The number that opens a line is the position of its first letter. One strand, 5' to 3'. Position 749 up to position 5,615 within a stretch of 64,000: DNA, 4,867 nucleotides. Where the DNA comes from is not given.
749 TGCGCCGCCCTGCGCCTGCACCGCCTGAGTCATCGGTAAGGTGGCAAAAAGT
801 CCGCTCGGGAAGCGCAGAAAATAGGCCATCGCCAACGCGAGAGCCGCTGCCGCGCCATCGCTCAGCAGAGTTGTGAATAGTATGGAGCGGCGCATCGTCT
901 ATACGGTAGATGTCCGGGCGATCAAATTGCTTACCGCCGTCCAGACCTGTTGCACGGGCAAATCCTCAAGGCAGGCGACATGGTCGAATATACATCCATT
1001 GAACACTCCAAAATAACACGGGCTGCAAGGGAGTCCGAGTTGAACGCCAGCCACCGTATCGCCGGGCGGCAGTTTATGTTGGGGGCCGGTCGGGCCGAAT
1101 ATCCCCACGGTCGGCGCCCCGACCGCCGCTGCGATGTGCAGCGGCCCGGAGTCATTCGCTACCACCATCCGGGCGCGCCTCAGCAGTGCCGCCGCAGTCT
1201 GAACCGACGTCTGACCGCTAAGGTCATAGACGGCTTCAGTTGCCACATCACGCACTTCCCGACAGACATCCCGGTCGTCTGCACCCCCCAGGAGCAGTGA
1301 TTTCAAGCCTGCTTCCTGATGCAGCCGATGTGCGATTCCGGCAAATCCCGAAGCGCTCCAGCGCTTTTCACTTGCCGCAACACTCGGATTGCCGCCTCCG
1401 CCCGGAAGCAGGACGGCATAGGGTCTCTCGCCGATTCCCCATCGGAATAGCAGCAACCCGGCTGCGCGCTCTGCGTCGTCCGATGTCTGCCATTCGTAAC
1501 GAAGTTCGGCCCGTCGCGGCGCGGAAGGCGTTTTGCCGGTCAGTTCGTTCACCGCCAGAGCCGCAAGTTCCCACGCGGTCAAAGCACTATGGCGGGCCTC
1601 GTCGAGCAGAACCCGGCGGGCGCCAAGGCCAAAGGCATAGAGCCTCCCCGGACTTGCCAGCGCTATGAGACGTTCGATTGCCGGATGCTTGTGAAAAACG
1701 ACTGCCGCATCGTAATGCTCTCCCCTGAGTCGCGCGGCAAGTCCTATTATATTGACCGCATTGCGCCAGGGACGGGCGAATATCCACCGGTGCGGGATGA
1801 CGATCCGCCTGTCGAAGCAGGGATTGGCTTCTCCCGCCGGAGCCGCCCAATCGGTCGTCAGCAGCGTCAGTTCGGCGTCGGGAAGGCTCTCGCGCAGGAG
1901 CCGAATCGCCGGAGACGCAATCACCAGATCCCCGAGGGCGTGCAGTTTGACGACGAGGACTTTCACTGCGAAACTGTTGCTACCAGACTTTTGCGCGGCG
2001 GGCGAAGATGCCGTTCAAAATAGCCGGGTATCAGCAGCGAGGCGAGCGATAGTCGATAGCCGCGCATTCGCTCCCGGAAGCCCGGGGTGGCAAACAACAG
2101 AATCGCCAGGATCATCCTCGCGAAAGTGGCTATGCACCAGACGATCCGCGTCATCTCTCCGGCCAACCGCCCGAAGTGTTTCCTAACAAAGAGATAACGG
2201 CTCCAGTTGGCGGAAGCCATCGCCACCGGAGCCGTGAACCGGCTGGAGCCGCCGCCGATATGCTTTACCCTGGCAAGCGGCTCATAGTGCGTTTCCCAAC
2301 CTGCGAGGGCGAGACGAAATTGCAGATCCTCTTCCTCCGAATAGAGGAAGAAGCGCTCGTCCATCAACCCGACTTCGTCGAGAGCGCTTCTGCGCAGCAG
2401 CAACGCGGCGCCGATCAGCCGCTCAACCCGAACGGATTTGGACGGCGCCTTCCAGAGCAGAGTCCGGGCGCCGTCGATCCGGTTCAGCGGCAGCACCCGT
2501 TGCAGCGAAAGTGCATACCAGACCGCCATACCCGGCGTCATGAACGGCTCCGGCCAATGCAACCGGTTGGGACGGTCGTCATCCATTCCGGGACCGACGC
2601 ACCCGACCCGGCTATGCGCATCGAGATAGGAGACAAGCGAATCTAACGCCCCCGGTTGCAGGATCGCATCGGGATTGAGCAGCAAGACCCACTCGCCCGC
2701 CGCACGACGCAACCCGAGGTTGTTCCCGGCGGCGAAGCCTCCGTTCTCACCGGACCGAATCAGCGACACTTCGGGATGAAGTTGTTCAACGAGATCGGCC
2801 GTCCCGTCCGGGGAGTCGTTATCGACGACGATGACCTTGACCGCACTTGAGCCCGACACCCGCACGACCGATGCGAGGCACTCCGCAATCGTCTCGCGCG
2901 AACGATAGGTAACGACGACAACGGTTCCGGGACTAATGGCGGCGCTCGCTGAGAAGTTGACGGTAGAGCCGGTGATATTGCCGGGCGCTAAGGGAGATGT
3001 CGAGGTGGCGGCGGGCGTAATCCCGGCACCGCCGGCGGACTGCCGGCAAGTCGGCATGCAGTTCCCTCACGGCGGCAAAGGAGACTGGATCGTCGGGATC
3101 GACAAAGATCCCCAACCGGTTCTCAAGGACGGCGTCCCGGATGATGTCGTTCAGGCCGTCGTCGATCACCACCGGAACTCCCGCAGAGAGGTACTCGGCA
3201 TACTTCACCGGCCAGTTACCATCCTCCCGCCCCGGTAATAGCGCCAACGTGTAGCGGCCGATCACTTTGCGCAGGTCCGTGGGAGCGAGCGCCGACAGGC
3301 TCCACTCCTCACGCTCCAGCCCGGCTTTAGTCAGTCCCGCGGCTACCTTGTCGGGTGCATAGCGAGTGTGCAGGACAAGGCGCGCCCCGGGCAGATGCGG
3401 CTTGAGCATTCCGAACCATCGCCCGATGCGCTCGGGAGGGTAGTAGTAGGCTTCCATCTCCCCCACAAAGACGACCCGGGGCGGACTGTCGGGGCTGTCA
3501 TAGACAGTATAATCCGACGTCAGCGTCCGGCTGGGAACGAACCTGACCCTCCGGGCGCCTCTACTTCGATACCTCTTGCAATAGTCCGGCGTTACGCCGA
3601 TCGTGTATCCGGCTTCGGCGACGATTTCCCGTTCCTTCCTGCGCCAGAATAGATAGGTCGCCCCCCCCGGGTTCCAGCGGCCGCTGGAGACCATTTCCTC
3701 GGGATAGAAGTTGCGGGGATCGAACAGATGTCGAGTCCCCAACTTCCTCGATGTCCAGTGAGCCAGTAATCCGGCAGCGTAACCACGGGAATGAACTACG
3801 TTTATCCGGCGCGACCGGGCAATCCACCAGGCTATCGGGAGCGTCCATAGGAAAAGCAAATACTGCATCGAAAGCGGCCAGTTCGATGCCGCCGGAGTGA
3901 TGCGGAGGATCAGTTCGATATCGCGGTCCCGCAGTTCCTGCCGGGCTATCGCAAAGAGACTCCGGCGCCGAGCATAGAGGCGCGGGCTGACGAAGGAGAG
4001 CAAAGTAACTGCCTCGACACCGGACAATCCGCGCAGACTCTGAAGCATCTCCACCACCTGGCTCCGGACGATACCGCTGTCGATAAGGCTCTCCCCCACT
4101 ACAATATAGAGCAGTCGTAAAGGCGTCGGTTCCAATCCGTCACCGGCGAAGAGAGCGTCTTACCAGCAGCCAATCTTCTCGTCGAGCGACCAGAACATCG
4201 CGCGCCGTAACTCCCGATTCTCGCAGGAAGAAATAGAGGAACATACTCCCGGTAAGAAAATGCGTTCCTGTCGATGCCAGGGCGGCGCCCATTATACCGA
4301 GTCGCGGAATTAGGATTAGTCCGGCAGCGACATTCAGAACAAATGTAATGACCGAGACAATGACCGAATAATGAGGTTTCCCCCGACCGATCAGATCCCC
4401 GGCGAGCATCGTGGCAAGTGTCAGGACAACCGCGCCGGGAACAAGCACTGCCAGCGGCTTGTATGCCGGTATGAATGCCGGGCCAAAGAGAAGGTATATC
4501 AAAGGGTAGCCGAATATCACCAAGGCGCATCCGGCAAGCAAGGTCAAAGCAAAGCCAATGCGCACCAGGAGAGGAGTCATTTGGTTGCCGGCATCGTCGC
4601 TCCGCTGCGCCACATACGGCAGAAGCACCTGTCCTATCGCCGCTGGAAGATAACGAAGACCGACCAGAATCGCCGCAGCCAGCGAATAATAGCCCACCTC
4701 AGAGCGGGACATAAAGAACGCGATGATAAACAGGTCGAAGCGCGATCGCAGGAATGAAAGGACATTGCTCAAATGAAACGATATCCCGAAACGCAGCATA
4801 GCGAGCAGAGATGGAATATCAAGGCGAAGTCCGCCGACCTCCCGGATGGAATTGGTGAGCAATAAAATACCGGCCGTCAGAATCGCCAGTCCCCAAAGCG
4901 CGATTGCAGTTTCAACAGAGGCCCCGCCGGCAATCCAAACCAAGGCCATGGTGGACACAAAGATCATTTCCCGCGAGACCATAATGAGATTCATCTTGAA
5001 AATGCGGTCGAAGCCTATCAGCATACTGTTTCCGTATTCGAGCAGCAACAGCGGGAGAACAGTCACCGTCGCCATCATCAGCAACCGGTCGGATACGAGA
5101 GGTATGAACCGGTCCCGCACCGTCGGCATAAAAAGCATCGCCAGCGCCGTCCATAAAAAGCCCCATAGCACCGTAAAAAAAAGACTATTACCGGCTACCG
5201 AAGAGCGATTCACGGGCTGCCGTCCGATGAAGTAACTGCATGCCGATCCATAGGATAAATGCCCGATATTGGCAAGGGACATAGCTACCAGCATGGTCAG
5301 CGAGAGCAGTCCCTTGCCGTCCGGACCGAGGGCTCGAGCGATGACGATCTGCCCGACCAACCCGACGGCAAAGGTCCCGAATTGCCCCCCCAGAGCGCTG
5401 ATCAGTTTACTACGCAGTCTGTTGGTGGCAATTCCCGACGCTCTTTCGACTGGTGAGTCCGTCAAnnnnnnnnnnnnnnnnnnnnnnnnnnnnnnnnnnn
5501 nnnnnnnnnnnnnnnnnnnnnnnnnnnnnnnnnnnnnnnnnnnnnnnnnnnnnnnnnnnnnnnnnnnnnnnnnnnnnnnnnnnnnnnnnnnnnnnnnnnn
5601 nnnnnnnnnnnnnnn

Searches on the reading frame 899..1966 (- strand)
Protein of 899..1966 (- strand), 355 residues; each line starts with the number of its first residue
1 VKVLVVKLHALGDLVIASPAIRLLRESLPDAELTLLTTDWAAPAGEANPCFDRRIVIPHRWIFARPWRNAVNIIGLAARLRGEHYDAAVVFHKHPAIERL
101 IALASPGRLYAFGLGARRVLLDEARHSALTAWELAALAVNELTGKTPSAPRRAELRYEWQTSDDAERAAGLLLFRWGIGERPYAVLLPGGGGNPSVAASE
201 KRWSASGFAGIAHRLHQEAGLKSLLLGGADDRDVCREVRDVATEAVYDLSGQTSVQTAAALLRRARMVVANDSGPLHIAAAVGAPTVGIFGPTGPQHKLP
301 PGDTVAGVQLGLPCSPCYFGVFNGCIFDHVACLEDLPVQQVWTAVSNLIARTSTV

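Call 74: search_protein_families(library=ncbifam, max_evalue=0.001, proteins=[window:899-1966:-])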
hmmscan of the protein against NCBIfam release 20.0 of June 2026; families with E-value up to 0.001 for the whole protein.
window:899-1966:- (355 aa): 6 families
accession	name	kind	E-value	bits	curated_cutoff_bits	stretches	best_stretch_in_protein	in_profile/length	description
TIGR02195.1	heptsyl_trn_II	equivalog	1.6e-36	126.1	134.6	1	2-348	1-337/339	lipopolysaccharide heptosyltransferase II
TIGR02193.1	heptsyl_trn_I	equivalog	4.8e-21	75.3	185.3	2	181-297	180-288/320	lipopolysaccharide heptosyltransferase I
NF008162.0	PRK10916.1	equivalog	2.5e-20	72.9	569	1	1-300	1-297/348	ADP-heptose--LPS heptosyltransferase RfaF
TIGR02201.1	heptsyl_trn_III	equivalog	6.8e-20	71.4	170.2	1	2-294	1-290/344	putative lipopolysaccharide heptosyltransferase III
NF007742.0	PRK10422.1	equivalog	1.6e-16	60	467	1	198-299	194-297/352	lipopolysaccharide core heptosyltransferase RfaQ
NF008204.0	PRK10964.1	equivalog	4.3e-08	32.6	437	1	198-296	189-285/322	lipopolysaccharide heptosyltransferase RfaC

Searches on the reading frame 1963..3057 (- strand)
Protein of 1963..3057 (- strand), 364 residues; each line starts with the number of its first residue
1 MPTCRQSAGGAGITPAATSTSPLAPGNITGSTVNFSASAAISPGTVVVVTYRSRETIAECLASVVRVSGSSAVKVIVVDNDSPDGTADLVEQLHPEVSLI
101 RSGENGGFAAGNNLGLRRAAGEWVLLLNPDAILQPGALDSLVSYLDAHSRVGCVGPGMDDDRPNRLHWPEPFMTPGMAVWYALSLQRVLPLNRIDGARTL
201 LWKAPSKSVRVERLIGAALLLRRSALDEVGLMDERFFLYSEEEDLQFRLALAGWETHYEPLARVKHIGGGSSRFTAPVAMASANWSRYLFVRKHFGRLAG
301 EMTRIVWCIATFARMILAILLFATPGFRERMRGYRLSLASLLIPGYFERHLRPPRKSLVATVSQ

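Call 74: search_protein_families(library=ncbifam, max_evalue=0.001, proteins=[window:1963-3057:-])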
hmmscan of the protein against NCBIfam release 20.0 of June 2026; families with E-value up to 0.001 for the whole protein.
window:1963-3057:- (364 aa): 18 families
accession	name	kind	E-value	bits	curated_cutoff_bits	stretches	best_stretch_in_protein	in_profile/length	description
TIGR03965.1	mycofact_glyco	equivalog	2.5e-22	79.4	280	2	44-157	76-190/467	mycofactocin biosynthesis glycosyltransferase MftF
NF041875.1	EPS_EpsD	equivalog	4.2e-15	56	370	1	46-327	3-266/325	exopolysaccharide biosynthesis glycosyltransferase EpsD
TIGR03937.1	PgaC_IcaA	equivalog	2.9e-14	52.9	422.3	1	44-154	47-159/407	poly-beta-1,6-N-acetyl-D-glucosamine synthase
TIGR01556.1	rhamnosyltran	subfamily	9.9e-14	51.2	200.55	2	72-164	21-118/281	rhamnosyltransferase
TIGR04283.1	glyco_like_mftF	equivalog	1.1e-10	41.5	182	1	45-158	2-111/221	TIGR04283 family arsenosugar biosynthesis glycosyltransferase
NF050113.1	gal_furan_GlfT1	equivalog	1.5e-10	40.8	330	1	46-253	3-193/290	galactofuranosyltransferase GlfT1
NF047683.1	TeichurnBiosyTuaG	equivalog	3.5e-08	33.4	400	1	45-148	9-114/252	teichuronic acid biosynthesis protein TuaG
NF038302.1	EPS_HpsE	equivalog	4.5e-08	32.4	300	1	45-155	4-121/307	hormogonium polysaccharide biosynthesis glycosyltransferase HpsE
NF038299.1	EPS_HpsN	equivalog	7.7e-08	31.7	425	1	45-270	4-224/317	hormogonium polysaccharide biosynthesis glycosyltransferase HpsN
NF050050.1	ProtGlycPglI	equivalog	1.1e-07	31.5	500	1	45-145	5-108/306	GalNAc(5)-diNAcBac-PP-undecaprenol beta-1,3-glucosyltransferase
NF053739.1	GlytfEpsEBac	equivalog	1.3e-07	30.9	450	1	46-158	5-120/265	glycosyltransferase EpsE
NF007482.0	PRK10073.1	equivalog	3.5e-07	29.6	423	1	45-142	9-107/334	glycosyltransferase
TIGR03111.1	glyc2_xrt_Gpos1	hypoth_equivalog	3.8e-07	29.3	363.95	1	43-154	50-165/439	TIGR03111 family XrtG-associated glycosyltransferase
TIGR04009.1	wcaE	equivalog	3.1e-06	26.7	369.2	1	46-137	5-99/248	colanic acid biosynthesis glycosyltransferase WcaE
TIGR03469.1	HpnB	hypoth_equivalog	4.1e-05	22.8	379.25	1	37-96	38-98/386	hopene-associated glycosyltransferase HpnB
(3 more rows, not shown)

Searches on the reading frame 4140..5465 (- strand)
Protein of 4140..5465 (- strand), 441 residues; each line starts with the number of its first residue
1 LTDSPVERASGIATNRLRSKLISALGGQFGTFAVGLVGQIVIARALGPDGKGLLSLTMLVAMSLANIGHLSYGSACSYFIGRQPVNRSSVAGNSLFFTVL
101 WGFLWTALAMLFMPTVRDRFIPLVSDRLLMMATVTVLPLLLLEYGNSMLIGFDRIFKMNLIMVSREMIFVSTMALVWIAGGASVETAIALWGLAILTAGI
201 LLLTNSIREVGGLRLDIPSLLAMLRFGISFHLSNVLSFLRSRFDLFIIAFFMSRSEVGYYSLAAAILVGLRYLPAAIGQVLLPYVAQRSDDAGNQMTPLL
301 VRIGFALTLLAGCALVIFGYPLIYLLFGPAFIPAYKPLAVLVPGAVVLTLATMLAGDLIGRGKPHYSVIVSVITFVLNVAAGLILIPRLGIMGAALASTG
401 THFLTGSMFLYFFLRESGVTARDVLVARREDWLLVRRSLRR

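Call 22: search_protein_families(library=pfam, max_evalue=0.00001, proteins=[window:4140-5465:-])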
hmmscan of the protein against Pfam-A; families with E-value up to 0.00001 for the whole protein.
window:4140-5465:- (441 aa): 2 families
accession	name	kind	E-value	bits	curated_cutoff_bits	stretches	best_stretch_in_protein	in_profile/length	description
PF01943.22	Polysacc_synt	-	3.5e-11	43.5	28.2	1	20-287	4-272/274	Polysaccharide biosynthesis protein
PF13440.11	Polysacc_synt_3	-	3.1e-10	40.2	23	1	41-333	1-290/293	Polysaccharide biosynthesis protein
